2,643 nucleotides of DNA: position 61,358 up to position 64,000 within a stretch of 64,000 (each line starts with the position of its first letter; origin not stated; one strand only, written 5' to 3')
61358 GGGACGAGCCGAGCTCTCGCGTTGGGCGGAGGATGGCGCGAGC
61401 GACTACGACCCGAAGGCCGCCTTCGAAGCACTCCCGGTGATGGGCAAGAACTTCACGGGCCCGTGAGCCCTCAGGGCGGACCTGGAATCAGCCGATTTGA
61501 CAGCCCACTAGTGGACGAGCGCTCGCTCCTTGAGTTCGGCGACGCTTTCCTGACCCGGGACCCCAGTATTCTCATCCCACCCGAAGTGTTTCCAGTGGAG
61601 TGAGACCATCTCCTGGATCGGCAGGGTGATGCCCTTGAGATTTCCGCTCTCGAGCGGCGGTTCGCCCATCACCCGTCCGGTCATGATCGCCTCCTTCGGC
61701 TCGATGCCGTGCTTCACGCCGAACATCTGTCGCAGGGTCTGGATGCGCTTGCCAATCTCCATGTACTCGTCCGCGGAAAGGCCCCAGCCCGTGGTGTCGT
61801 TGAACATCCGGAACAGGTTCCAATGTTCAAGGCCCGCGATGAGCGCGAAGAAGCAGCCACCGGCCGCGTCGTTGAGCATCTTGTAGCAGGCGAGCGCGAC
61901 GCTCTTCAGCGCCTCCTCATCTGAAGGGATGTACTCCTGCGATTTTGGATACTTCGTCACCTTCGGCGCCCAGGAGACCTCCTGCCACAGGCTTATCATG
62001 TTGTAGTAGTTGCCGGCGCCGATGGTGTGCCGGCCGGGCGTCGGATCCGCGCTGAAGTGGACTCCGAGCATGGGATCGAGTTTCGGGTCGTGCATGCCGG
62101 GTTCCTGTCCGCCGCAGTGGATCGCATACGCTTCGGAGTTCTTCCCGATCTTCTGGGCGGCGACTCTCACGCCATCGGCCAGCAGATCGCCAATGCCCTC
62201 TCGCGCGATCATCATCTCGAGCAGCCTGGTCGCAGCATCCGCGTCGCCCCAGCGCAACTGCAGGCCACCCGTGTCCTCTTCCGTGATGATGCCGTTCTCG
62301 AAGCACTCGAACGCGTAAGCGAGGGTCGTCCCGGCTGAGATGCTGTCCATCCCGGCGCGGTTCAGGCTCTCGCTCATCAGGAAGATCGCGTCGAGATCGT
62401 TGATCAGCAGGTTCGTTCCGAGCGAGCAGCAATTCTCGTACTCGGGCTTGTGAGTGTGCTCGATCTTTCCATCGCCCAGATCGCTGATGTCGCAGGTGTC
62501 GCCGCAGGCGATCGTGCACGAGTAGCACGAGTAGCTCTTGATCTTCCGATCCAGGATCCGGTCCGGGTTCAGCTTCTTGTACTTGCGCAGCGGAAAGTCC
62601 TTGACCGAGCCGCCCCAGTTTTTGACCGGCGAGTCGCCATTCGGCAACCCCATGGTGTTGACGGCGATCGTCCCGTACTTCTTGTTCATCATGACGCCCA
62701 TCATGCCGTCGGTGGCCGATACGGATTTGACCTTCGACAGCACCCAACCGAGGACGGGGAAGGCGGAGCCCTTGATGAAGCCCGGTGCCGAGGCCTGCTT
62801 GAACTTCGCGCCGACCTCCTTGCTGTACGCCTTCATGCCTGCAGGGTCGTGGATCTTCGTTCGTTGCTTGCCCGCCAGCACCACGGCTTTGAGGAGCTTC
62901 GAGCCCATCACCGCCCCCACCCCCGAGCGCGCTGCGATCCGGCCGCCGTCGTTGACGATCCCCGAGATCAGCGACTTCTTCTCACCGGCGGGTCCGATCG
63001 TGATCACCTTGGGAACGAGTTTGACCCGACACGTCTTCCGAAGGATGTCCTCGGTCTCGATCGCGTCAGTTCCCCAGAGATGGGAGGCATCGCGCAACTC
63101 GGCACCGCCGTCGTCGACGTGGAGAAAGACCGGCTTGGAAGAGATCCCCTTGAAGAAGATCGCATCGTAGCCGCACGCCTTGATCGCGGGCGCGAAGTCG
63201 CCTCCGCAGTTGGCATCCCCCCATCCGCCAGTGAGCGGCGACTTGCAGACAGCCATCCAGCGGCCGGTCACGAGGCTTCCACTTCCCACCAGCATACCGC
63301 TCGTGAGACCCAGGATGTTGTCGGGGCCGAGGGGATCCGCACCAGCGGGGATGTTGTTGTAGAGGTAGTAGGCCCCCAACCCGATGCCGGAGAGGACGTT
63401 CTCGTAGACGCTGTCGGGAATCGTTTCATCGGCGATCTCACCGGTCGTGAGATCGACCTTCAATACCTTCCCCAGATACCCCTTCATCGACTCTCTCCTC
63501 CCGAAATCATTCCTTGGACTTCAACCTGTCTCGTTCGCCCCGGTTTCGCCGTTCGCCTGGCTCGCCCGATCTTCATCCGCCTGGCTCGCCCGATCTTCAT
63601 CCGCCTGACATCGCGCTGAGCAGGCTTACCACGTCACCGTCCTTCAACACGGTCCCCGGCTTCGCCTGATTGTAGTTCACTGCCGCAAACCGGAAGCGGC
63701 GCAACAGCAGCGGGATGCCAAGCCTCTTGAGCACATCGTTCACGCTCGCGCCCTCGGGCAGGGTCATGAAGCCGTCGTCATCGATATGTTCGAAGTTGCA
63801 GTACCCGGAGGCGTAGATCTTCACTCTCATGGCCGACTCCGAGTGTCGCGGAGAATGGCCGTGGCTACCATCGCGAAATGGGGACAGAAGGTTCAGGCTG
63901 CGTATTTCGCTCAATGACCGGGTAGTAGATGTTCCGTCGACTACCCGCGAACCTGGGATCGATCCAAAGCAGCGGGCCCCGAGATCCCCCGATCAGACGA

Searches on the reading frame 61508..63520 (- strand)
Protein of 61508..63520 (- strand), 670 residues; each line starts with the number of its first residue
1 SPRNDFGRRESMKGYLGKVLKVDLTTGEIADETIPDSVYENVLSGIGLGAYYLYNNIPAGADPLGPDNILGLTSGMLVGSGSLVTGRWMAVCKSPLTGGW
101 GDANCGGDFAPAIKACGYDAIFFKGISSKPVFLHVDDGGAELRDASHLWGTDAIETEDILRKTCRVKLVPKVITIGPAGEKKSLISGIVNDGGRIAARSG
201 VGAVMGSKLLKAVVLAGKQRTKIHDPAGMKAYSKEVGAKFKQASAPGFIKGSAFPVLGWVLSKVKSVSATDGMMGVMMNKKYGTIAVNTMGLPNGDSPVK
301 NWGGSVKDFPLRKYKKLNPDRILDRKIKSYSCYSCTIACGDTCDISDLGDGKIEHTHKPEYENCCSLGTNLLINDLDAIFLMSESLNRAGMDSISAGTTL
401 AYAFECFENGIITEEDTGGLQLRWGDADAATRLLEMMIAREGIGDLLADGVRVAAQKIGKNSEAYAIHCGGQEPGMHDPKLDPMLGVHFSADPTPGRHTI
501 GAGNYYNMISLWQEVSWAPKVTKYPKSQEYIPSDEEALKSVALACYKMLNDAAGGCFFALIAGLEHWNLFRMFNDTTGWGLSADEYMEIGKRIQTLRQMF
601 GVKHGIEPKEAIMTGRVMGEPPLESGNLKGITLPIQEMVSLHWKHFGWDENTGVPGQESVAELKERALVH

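Call 58: search_protein_families(library=pfam, proteins=[window:61508-63520:-], max_evalue=0.0001)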
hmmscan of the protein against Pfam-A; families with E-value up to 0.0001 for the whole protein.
window:61508-63520:- (670 aa): 2 families
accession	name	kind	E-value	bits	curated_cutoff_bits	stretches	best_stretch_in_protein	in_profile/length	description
PF01314.23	AFOR_C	-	1e-82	278.8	27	1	278-663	19-383/385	Aldehyde ferredoxin oxidoreductase, domains 2 & 3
PF02730.20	AFOR_N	-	2e-67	227.2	29.8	1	17-217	1-198/199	Aldehyde ferredoxin oxidoreductase, N-terminal domain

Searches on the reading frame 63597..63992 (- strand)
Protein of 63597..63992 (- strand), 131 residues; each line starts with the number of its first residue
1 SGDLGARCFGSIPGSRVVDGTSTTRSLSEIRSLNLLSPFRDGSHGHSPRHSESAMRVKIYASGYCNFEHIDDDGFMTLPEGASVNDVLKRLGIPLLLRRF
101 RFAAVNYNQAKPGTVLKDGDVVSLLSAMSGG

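Call 74: search_protein_families(library=pfam, proteins=[window:63597-63992:-], max_evalue=0.001)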
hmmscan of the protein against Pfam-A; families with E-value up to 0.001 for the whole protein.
window:63597-63992:- (131 aa): 1 family
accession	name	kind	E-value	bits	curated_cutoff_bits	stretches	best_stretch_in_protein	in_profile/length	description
PF02597.26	ThiS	-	9.3e-08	33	22.5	1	78-131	18-76/76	ThiS family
